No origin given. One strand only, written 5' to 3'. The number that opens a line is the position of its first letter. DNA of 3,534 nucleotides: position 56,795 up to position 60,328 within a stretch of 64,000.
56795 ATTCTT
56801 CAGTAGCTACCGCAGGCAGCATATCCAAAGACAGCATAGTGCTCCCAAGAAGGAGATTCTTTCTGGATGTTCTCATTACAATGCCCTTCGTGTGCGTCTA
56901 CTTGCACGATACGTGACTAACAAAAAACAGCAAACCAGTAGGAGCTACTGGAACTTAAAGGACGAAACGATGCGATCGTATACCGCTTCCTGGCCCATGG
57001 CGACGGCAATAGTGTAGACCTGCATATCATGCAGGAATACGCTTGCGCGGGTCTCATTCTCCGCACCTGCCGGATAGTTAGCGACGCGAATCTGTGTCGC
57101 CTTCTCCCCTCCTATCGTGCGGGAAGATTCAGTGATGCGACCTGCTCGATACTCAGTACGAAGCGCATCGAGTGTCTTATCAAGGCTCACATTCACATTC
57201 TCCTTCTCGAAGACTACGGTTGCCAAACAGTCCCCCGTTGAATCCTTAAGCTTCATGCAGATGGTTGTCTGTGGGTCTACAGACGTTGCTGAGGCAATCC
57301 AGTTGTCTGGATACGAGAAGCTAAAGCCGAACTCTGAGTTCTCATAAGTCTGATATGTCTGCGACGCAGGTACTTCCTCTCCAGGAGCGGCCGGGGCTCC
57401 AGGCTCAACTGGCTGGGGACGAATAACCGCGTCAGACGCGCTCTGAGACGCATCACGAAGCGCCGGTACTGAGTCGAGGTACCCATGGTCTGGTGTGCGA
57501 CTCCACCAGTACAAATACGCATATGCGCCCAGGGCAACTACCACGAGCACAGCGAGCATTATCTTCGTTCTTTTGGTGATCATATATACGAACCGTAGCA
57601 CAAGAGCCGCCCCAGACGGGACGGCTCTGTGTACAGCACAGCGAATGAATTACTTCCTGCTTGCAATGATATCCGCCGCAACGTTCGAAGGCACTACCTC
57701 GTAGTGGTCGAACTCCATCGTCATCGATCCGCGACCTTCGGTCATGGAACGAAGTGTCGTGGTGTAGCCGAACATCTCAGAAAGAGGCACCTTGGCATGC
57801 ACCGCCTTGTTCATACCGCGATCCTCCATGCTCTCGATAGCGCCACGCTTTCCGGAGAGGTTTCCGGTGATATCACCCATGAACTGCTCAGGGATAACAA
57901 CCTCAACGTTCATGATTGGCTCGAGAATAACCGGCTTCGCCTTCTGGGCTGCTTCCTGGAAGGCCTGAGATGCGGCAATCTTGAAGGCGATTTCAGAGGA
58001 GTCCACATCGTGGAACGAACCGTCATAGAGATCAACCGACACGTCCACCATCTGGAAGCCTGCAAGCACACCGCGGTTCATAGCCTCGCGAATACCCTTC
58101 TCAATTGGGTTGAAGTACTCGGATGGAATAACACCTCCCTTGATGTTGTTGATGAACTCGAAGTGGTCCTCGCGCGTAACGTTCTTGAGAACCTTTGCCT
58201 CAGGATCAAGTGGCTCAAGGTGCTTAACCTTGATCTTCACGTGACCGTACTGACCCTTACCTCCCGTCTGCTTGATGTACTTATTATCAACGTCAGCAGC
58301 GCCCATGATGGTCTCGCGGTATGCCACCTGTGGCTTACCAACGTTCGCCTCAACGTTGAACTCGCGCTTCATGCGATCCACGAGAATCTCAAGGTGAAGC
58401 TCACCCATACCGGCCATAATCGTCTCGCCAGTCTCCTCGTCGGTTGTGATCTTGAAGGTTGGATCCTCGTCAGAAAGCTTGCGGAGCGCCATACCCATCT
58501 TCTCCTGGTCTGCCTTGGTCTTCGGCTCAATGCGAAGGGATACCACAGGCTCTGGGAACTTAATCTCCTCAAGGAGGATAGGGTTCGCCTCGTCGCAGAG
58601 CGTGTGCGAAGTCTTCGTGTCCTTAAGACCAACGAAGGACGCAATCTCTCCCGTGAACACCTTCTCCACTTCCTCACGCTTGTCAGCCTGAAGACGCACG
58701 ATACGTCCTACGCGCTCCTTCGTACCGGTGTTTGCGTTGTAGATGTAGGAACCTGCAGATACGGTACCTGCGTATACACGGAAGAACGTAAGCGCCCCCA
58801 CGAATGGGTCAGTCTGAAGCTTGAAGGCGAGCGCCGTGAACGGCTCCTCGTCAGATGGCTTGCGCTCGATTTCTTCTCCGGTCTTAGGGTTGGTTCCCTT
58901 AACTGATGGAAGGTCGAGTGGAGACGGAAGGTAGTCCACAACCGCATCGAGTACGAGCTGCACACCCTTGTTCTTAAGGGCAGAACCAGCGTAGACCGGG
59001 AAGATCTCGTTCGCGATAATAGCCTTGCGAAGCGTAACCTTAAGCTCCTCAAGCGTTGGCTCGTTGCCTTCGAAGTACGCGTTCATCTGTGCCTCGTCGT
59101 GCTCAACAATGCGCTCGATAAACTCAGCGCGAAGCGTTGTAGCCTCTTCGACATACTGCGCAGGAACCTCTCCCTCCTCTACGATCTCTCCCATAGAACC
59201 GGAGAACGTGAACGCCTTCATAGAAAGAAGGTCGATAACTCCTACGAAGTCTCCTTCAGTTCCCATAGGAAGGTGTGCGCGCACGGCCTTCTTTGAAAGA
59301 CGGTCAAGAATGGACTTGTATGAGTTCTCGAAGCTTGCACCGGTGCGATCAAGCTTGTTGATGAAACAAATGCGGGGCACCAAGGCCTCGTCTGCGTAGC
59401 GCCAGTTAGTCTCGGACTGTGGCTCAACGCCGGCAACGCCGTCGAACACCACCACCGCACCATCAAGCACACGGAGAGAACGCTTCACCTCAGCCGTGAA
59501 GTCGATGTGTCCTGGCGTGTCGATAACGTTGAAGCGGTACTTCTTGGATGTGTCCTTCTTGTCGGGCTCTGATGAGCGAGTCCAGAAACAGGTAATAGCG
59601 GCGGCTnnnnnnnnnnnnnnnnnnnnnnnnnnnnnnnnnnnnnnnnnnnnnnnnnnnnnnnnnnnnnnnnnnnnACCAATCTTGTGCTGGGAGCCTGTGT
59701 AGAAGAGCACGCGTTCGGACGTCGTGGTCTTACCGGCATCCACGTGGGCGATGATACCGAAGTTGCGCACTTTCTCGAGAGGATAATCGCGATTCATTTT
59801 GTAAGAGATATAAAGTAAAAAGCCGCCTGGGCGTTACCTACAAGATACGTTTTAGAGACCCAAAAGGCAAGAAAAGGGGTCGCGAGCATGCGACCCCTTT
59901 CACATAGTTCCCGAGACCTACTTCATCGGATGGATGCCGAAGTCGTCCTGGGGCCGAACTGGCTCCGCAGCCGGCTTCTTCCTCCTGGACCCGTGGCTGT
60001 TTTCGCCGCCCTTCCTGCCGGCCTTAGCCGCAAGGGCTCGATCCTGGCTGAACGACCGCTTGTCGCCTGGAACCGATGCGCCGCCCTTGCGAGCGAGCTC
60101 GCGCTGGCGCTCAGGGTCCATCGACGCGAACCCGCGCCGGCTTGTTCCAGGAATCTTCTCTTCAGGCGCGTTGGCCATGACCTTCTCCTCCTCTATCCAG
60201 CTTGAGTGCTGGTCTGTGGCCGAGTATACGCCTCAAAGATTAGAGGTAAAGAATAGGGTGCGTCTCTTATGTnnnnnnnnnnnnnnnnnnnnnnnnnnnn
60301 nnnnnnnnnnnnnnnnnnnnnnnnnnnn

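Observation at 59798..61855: Cytoplasmic peptidoglycan-peptide processing pair (YkfC-like SH3b-NlpC/P60 + M15 LAS peptidase) and a KGG stress protein inserted between rpsG and fusA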

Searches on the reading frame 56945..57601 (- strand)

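Call 46: search_protein_families(library=pfam, proteins=[window:56945-57601:-], max_evalue=0.001)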
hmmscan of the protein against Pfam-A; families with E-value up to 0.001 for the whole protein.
window:56945-57601:- (218 aa): 1 family
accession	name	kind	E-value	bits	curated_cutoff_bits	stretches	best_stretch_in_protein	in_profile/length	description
PF18933.6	PsbP_2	-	0.00012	22.6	27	1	79-216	40-183/184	PsbP-like protein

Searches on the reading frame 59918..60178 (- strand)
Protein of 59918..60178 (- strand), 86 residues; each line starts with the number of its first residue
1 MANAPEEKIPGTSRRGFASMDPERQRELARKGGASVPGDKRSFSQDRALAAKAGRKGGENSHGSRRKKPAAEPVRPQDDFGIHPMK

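Call 3: search_protein_families(library=pfam, proteins=[window:59918-60178:-], max_evalue=0.1)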
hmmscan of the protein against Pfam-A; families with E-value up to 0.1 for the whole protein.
window:59918-60178:- (86 aa): 1 family
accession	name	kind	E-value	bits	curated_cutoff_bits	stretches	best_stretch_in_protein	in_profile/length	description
PF10685.14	KGG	-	4.6e-14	52.8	20.4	2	16-33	1-18/22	Stress-induced bacterial acidophilic repeat motif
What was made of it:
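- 59918..60178 (-): KGG-repeat small hydrophilic protein (86 aa), an optional neighbour. Pfam KGG 52.8 bits against a cutoff of 20.4 (call 3).
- Checked: The KGG protein is at 59918-60178 (4.6e-14, two repeats, call 3).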

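Call 4: search_protein_families(library=ncbifam, proteins=[window:59918-60178:-], max_evalue=0.1)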
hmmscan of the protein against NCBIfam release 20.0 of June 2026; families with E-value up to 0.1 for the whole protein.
window:59918-60178:- (86 aa): 0 families

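Call 82: search_protein_families(library=phrogs, proteins=[window:59918-60178:-], max_evalue=0.01)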
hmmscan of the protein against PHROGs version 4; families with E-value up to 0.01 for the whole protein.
window:59918-60178:- (86 aa): 1 family
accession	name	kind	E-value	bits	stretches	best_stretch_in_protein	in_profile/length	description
phrog_19000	-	unknown function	0.00019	23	0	20-38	35-53/59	-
